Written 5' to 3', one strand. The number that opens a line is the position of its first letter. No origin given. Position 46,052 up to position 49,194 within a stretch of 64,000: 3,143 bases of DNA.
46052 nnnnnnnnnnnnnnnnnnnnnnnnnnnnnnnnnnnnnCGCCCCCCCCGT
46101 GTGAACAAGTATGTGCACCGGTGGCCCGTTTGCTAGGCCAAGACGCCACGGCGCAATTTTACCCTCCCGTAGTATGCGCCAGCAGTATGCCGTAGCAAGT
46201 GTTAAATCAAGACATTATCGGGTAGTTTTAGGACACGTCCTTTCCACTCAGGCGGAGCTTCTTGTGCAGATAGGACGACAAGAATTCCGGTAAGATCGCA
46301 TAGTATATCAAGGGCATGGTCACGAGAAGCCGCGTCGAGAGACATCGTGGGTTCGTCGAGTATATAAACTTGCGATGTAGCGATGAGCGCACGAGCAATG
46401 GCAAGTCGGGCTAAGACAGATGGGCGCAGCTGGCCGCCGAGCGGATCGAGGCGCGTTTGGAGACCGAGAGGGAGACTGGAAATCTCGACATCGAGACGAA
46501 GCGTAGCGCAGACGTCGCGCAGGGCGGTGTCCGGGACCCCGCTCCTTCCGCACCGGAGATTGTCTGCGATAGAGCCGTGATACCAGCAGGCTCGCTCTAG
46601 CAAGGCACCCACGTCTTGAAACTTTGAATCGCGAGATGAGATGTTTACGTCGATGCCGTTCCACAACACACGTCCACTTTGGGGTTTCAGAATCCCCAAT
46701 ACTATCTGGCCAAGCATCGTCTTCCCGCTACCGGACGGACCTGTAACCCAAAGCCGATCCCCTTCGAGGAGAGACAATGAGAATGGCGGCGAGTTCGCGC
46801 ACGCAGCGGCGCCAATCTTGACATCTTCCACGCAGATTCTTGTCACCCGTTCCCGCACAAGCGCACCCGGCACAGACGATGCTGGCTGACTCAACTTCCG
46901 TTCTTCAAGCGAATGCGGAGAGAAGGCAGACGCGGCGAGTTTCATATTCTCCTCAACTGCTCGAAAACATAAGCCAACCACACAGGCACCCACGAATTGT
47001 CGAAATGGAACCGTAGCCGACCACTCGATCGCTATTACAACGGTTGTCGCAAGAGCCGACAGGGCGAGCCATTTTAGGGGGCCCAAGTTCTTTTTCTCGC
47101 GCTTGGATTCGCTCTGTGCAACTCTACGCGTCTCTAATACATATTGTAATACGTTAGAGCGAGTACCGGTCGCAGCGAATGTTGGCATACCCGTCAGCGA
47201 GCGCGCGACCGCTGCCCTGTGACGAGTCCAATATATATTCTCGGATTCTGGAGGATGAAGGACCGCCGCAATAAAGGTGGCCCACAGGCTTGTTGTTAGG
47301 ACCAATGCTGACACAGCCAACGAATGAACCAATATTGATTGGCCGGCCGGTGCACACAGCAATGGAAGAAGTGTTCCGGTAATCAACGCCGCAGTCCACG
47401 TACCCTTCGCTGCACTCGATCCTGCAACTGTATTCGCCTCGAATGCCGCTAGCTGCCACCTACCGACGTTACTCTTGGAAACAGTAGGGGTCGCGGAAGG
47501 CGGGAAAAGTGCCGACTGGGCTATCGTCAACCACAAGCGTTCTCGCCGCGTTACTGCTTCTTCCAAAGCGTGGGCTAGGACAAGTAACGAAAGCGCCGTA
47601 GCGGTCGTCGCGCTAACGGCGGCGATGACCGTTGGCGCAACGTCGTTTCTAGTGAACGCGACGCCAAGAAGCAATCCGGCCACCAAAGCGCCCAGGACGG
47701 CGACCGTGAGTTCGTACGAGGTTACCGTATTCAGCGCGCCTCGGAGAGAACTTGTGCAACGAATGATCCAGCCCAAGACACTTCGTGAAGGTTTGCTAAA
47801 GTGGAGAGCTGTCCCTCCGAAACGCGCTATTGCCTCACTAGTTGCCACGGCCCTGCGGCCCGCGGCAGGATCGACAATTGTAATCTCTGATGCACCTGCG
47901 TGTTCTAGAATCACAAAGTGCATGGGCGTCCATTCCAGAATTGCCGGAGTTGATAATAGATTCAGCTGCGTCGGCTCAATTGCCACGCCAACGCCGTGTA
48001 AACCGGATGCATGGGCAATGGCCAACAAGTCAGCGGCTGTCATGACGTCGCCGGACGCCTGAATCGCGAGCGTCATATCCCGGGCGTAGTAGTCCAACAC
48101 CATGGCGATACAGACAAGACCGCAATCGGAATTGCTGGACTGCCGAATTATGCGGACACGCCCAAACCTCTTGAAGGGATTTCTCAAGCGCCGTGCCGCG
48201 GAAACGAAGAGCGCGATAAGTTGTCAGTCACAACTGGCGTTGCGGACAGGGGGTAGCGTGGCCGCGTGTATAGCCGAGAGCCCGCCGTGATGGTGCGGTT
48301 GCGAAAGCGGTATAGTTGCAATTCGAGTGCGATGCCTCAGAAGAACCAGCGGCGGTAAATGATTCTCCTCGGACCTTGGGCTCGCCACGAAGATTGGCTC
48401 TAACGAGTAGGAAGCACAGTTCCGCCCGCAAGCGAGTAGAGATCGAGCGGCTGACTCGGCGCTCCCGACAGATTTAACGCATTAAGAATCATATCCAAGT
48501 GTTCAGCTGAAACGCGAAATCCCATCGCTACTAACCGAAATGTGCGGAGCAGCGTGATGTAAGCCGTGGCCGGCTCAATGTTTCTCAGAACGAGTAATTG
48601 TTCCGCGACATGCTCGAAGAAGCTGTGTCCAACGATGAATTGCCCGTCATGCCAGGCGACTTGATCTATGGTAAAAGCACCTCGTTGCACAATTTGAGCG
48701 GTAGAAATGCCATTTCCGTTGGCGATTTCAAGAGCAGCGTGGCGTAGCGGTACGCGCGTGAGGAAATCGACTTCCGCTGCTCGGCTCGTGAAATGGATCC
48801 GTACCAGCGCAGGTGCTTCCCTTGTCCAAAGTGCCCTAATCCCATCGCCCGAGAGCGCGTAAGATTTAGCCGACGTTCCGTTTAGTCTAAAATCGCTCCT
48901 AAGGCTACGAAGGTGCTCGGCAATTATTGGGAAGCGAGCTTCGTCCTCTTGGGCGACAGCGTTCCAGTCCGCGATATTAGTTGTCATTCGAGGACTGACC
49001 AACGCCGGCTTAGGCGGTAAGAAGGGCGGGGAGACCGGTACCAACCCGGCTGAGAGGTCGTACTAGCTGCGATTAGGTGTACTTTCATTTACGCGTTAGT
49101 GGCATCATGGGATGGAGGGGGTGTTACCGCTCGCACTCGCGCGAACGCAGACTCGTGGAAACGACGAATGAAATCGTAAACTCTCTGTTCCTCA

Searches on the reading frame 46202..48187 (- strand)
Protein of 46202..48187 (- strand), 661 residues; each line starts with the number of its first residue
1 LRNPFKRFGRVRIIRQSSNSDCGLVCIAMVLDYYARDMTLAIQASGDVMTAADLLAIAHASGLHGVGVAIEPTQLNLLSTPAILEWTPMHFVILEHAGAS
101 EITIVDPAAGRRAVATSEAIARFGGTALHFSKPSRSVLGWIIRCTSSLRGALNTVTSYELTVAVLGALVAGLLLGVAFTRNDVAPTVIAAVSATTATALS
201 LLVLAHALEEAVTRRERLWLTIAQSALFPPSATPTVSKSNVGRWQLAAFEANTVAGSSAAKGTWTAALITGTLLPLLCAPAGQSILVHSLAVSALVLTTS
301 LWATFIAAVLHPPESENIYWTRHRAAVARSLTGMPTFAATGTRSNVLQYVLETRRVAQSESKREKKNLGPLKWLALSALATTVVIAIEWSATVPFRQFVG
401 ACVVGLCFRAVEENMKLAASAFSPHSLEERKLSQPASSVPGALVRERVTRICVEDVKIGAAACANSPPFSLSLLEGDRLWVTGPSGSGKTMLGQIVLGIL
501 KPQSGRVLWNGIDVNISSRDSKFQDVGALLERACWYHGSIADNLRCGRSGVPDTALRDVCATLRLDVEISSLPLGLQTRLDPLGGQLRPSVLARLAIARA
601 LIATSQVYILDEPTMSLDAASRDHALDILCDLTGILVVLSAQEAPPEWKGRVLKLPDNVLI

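Call 4: search_protein_families(library=pfam, proteins=[window:46202-48187:-], max_evalue=0.01)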
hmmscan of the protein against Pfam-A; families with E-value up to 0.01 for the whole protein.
window:46202-48187:- (661 aa): 3 families
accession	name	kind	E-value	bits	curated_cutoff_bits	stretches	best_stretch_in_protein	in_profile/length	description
PF03412.21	Peptidase_C39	-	1.3e-17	64.3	22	1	11-133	2-131/133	Peptidase C39 family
PF00005.33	ABC_tran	-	1.5e-15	58.4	25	1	469-614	4-136/137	ABC transporter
PF09778.15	Guanylate_cyc_2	-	0.0034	17.2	28.1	1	11-37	1-27/212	Guanylylate cyclase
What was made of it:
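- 46202..48187 (-): C39-peptidase ABC exporter (LanT/PCAT-like, 661 aa). The predicted catalytic residues Cys22, His90 and Asp106 are present. Pfam Peptidase_C39 1e-17 and ABC_tran 1.5e-15 (call 4).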

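Call 5: search_protein_families(library=ncbifam, proteins=[window:46202-48187:-], max_evalue=0.01)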
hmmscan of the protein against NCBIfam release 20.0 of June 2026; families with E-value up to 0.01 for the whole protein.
window:46202-48187:- (661 aa): 161 families (the best 25 are shown)
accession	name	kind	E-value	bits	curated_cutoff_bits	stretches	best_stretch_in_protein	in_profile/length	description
TIGR03796.1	NHLM_micro_ABC1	equivalog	7.9e-41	140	853.3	2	469-623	498-652/710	NHLP family bacteriocin export ABC transporter peptidase/permease/ATPase subunit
TIGR02868.1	CydC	equivalog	4e-34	118.2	329.05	1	284-633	157-518/530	thiol reductant ABC exporter subunit CydC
TIGR02857.1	CydD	equivalog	4.7e-29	101.7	435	1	442-633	320-505/529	thiol reductant ABC exporter subunit CydD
TIGR01846.1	type_I_sec_HlyB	subfamily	8.1e-26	90.5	725.55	1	470-624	477-631/694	type I secretion system permease/ATPase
TIGR03375.1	type_I_sec_LssB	subfamily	7.5e-25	87.3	693.1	1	470-631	487-648/696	type I secretion system permease/ATPase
TIGR01193.1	bacteriocin_ABC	subfamily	1.6e-21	76.5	523.85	1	470-633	494-658/708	peptide cleavage/export ABC transporter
NF008379.0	PRK11174.1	equivalog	2.5e-21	76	684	1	446-627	345-526/588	heme ABC transporter permease/ATP-binding protein CydD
TIGR02204.1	MsbA_rel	hypoth_equivalog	4.2e-21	75.2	780.4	1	469-624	359-514/576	ABC transporter, permease/ATP-binding protein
TIGR03797.1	NHLM_micro_ABC2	equivalog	2e-19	69.6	709.4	1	470-629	473-631/686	NHLP bacteriocin export ABC transporter permease/ATPase subunit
TIGR01842.1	type_I_sec_PrtD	subfamily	6.1e-18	64.6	510.15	1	468-621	336-489/544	type I secretion system permease/ATPase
TIGR02203.1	MsbA_lipidA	equivalog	1.5e-17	63.3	602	1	469-624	352-508/572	lipid A export permease/ATP-binding protein MsbA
NF008364.0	PRK11160.1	equivalog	8.5e-17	61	630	1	469-632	359-522/575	heme ABC transporter ATP-binding protein/permease CydC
TIGR00958.1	3a01208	subfamily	8.6e-17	60.7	874.6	1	471-626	502-656/711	antigen peptide transporter 2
NF050066.1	LPSTprtrPglK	equivalog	1e-16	60.5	1000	1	470-629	369-527/558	BC-type lipopolysaccharide transporter PglK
NF045513.1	HepA_fam_ABC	equivalog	1.3e-16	60.2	725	1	470-622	394-546/610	heterocyst formation ABC transporter subunit HepA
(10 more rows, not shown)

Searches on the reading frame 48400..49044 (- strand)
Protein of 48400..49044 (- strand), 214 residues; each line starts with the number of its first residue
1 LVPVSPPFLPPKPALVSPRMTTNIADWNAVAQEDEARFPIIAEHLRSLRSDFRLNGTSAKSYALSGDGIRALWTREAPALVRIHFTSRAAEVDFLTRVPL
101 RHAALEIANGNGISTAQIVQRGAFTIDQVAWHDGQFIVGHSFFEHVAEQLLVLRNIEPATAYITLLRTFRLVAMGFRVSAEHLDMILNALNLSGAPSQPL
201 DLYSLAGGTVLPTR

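Call 4: search_protein_families(library=pfam, proteins=[window:48400-49044:-], max_evalue=0.01)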
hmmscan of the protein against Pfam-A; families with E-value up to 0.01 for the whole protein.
window:48400-49044:- (214 aa): 0 families

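Call 5: search_protein_families(library=ncbifam, proteins=[window:48400-49044:-], max_evalue=0.01)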
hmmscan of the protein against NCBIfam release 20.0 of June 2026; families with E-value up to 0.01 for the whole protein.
window:48400-49044:- (214 aa): 0 families

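Call 25: search_protein_families(library=pfam, proteins=[window:48403-49044:-], max_evalue=10)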
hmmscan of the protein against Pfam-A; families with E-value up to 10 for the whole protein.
window:48403-49044:- (214 aa): 0 families

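Call 29: search_solved_structures(query=window:48403-48987:-, max_evalue=10)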
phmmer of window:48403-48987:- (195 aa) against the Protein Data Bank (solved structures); distinct sequences matched with E-value up to 10: 1.
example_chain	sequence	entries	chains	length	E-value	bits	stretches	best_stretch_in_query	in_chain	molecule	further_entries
10sm_D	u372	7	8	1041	0.34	13.8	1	104-172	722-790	Importin-9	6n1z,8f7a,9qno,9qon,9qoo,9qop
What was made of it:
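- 48400..48987 (-): 195-aa accessory protein of unknown function (the ORF can be extended to a TTG at 49044). It is a paralogue of the 212-aa and 207-aa genes below. No Pfam, NCBIfam or PDB hit (calls 4, 5, 25, 29).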

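Call 63: predict_structure(protein=window:48403-48987:-)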
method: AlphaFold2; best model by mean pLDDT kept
length: 195 residues; sequences in the alignment: 1
mean_pLDDT: 36.9   pTM: 0.27
mean pLDDT of the five models: 36.9, 36.1, 35.4, 31.7, 31.6
residues with pLDDT >= 90: 0; 70-90: 0; 50-70: 25; < 50: 170
segments of 3 or more residues with pLDDT < 50: 1-122, 134-160, 177-195
pLDDT, mean of each block of 10 residues (from residue 1): 27 37 34 26 29 35 30 29 36 28 31 37 51 48 47 41 54 50 38 28
secondary structure, 60 per line:
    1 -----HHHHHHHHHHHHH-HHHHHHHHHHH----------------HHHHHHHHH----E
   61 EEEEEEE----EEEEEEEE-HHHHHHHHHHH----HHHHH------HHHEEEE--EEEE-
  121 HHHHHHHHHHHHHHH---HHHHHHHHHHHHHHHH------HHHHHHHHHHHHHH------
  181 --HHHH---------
elements in order: H6-18 H20-30 H47-55 E60-67 E72-79 H81-91 H96-100 E110-113 E116-119 H121-135 H139-154 H161-174 H183-186
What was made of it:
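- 48400..48987 (-): The single-sequence AF2 model is unusable (pLDDT 37, call 63).
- Tried and rejected: The single-sequence AF2 model of the 195-aa protein was unusable (pLDDT 37, call 63).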
